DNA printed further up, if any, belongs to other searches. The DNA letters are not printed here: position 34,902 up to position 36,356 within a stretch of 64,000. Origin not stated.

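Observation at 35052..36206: eRF1/Pelota-like protein without GGQ encoded between the two subunit genes of a split B12 acyl-CoA mutase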

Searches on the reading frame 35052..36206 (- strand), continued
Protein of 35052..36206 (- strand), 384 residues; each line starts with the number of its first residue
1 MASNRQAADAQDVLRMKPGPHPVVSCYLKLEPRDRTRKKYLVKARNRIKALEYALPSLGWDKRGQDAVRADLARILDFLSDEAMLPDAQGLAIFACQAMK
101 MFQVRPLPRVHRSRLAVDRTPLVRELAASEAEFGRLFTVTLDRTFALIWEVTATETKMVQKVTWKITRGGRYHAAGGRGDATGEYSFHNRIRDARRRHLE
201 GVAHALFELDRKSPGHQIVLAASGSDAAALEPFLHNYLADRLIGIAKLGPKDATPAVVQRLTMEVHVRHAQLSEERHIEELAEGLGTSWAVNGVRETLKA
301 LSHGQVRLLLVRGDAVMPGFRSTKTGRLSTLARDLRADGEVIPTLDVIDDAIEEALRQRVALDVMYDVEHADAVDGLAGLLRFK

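Call 37: search_solved_structures(query=A2, max_evalue=1, show_alignments=3)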
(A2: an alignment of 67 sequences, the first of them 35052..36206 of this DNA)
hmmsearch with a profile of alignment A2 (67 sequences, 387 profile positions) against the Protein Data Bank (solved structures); distinct sequences matched with E-value up to 1: 37.
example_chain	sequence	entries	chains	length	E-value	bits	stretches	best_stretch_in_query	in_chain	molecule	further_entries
8v9j_z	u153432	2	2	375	1.4e-34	122.8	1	7-385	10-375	Ribosome hibernation factor Balon (MSMEG_1130)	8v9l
4af1_A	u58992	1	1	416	3.5e-25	91.9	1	8-386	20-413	PEPTIDE CHAIN RELEASE FACTOR SUBUNIT 1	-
8v9k_z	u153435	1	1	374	5.1e-19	71.6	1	48-386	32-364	Ribosome hibernation factor Balon (Rv2629)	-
3agk_A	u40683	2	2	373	9.3e-17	64.1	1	6-315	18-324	Peptide chain release factor subunit 1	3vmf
8rd8_B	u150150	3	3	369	8.2e-16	61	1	9-340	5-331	Methyl-accepting chemotaxis protein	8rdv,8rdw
6xa1_j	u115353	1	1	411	2.2e-14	56.3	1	115-316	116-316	Eukaryotic peptide chain release factor subunit 1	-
3j5y_A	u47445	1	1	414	2.3e-14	56.3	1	115-316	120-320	Eukaryotic peptide chain release factor subunit 1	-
3e20_C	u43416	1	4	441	2.6e-14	56.1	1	112-315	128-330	Eukaryotic peptide chain release factor subunit 1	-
5a8l_Q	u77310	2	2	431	2.6e-14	56.1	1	115-316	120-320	EUKARYOTIC RELEASE FACTOR ERF1 | Eukaryotic peptide chain release factor subunit 1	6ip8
4d5n_A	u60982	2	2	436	2.7e-14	56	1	115-316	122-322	EUKARYOTIC PEPTIDE CHAIN RELEASE FACTOR SUBUNIT 1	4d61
1dt9_A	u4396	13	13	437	2.7e-14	56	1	115-316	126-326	PROTEIN (EUKARYOTIC PEPTIDE CHAIN RELEASE FACTOR SUBUNIT 1) | Eukaryotic peptide chain release factor subunit 1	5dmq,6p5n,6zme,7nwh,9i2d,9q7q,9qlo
3e1y_A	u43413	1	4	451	3e-14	55.9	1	115-318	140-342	Eukaryotic peptide chain release factor subunit 1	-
5lzt_ii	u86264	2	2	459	3.2e-14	55.8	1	115-318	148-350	eRF1 | Eukaryotic peptide chain release factor subunit 1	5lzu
3j15_A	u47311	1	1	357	7.2e-14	54.6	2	180-315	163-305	Protein pelota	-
3jag_ii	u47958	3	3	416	1.8e-13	53.3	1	115-316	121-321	eRF1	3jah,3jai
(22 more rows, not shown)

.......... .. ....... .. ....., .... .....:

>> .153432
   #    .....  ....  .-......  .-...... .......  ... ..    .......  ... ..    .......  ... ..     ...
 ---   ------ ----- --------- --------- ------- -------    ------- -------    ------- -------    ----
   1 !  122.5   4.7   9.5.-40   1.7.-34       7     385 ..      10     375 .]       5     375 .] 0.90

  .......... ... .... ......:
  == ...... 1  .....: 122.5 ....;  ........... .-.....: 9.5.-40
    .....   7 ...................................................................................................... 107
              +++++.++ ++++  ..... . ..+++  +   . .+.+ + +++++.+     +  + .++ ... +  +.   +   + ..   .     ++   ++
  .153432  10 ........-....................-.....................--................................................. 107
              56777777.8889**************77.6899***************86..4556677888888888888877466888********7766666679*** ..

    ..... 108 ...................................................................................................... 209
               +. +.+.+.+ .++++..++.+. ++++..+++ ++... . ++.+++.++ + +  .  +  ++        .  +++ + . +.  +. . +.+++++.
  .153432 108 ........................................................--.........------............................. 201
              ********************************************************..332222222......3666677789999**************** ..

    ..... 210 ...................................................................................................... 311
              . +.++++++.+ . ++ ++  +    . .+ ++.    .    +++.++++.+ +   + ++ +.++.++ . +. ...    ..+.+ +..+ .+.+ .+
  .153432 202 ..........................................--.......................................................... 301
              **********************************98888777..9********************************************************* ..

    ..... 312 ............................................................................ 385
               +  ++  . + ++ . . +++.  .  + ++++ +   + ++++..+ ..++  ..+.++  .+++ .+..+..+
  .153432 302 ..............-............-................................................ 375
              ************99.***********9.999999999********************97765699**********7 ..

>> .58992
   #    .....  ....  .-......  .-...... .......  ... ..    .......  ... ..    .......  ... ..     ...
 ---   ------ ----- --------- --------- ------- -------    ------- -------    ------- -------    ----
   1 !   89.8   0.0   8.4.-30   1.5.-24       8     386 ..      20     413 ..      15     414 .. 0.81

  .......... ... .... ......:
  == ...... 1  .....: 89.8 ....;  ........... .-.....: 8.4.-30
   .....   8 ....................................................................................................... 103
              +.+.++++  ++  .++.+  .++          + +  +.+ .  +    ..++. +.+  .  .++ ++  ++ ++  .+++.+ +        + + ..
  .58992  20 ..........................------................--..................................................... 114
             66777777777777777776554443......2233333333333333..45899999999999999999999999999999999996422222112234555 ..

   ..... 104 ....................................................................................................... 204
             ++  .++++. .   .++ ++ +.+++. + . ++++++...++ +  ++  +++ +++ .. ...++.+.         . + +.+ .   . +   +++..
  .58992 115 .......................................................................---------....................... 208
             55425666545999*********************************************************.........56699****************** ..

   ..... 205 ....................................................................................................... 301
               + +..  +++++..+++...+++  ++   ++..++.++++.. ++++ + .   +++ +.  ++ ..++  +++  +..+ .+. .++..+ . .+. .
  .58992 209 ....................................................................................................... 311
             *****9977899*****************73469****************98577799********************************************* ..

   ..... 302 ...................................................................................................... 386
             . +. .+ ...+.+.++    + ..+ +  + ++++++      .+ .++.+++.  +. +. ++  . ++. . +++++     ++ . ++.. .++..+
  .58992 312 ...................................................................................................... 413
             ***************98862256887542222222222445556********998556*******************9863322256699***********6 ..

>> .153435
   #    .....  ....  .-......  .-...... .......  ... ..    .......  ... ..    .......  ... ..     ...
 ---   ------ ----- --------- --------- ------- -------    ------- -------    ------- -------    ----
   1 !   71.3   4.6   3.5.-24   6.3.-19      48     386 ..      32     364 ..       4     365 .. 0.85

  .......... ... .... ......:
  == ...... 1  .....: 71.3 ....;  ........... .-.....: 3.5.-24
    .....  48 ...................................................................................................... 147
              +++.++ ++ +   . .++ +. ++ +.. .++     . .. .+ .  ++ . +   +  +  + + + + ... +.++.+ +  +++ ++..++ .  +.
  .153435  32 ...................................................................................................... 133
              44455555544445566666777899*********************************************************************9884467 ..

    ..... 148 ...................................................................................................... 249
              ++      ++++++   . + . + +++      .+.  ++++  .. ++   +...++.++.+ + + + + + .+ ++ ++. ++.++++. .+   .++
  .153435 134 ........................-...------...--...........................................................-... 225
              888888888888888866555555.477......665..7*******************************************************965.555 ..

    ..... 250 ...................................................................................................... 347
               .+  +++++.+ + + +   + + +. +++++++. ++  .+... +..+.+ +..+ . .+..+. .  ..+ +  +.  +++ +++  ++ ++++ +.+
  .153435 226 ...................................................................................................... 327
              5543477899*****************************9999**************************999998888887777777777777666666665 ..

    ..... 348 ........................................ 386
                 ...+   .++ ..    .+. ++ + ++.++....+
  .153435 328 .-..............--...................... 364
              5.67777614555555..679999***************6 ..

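Call 38: search_protein_families(library=ncbifam, alignment_id=A2, max_evalue=0.001)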
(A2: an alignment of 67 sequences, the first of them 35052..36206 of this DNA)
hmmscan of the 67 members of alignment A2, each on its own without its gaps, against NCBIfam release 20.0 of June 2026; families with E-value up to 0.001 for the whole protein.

A. member 1, window:35052-36206:- (384 aa): 3 families
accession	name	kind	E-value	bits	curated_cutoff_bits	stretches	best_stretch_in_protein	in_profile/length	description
NF052287.1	AOC03_06830_fam_RHF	equivalog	5e-09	36.1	330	1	44-359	33-338/361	AOC03_06830 family ribosome hibernation factor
NF052288.1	MSMEG_1130_fam_RHF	equivalog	1.8e-07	30.5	480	1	21-321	18-324/387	MSMEG_1130 family ribosome hibernation factor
NF052289.1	Rv2629_fam_RHF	equivalog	5.8e-07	29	320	1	121-383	98-357/357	Rv2629 family ribosome hibernation factor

B. families by the number of members that match (of 67 scanned): 8 families
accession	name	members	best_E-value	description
NF052287.1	AOC03_06830_fam_RHF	64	2.8e-29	AOC03_06830 family ribosome hibernation factor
NF052289.1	Rv2629_fam_RHF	64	7e-19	Rv2629 family ribosome hibernation factor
NF052288.1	MSMEG_1130_fam_RHF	62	4.7e-33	MSMEG_1130 family ribosome hibernation factor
TIGR03676.1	aRF1_eRF1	41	7.8e-22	peptide chain release factor aRF-1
NF041024.1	acVLRF1_NCBI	1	9.9e-06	acVLRF1 family peptidyl-tRNA hydrolase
NF003161.0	PRK04136.1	1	9.8e-05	50S ribosomal protein L40e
NF033497.1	rubre_like_arch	1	0.00012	rubrerythrin-like domain-containing protein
NF041910.1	HVO_0416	1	0.00036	HVO_0416 family zinc finger protein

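Call 51: find_encoding_contigs(protein=P0129, flank=5000, max_places=2)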
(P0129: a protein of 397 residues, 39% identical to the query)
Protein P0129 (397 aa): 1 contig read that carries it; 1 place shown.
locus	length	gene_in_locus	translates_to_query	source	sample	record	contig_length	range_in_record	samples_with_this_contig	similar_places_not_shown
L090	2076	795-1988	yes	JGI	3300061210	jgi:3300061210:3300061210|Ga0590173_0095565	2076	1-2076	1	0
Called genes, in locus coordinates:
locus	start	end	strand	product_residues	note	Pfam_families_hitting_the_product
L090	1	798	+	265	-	PF14716:HHH_8, PF00633:HHH (faint), PF14520:HHH_5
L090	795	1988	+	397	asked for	PF18854:baeRF_family10, PF18844:baeRF_family2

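Call 52: find_encoding_contigs(protein=P0134, flank=5000, max_places=2)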
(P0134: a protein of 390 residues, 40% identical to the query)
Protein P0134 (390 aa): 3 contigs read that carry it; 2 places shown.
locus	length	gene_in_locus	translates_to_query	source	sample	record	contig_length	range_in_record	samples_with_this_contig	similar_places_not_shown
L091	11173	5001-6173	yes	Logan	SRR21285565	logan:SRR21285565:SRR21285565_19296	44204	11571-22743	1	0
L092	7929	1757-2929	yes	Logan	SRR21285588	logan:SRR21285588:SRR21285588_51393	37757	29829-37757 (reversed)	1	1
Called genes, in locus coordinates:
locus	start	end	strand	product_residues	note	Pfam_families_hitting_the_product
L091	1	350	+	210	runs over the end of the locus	PF09335:VTT_dom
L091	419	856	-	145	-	PF00571:CBS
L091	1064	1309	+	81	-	PF01699:Na_Ca_ex (weak)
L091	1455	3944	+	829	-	PF00690:Cation_ATPase_N, PF00122:E1-E2_ATPase, PF00702:Hydrolase, PF13246:Cation_ATPase, PF00689:Cation_ATPase_C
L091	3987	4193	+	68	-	-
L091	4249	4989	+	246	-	PF00156:Pribosyltran, PF14681:UPRTase (weak)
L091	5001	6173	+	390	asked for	PF18854:baeRF_family10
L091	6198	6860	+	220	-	PF00561:Abhydrolase_1 (faint), PF12146:Hydrolase_4 (faint), PF20408:Abhydrolase_11 (faint)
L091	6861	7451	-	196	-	-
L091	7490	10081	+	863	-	PF03706:LPG_synthase_TM, PF09924:LPG_synthase_C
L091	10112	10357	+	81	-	-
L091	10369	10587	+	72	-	PF05139:Erythro_esteras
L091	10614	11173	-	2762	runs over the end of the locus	PF10091:Glycoamylase, PF06165:GH94_b-supersand, PF17167:Glyco_hydro_94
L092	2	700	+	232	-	?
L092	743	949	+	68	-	-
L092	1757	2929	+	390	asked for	PF18854:baeRF_family10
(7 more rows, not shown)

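Call 53: find_encoding_contigs(protein=P0138, flank=5000, max_places=2)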
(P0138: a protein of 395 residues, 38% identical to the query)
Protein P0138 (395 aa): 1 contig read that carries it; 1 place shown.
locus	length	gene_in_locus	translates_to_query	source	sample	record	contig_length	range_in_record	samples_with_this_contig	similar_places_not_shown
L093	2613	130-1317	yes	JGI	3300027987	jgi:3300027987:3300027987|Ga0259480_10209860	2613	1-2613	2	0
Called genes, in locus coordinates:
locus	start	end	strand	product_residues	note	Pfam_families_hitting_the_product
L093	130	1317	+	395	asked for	PF18854:baeRF_family10, PF18844:baeRF_family2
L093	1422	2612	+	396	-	?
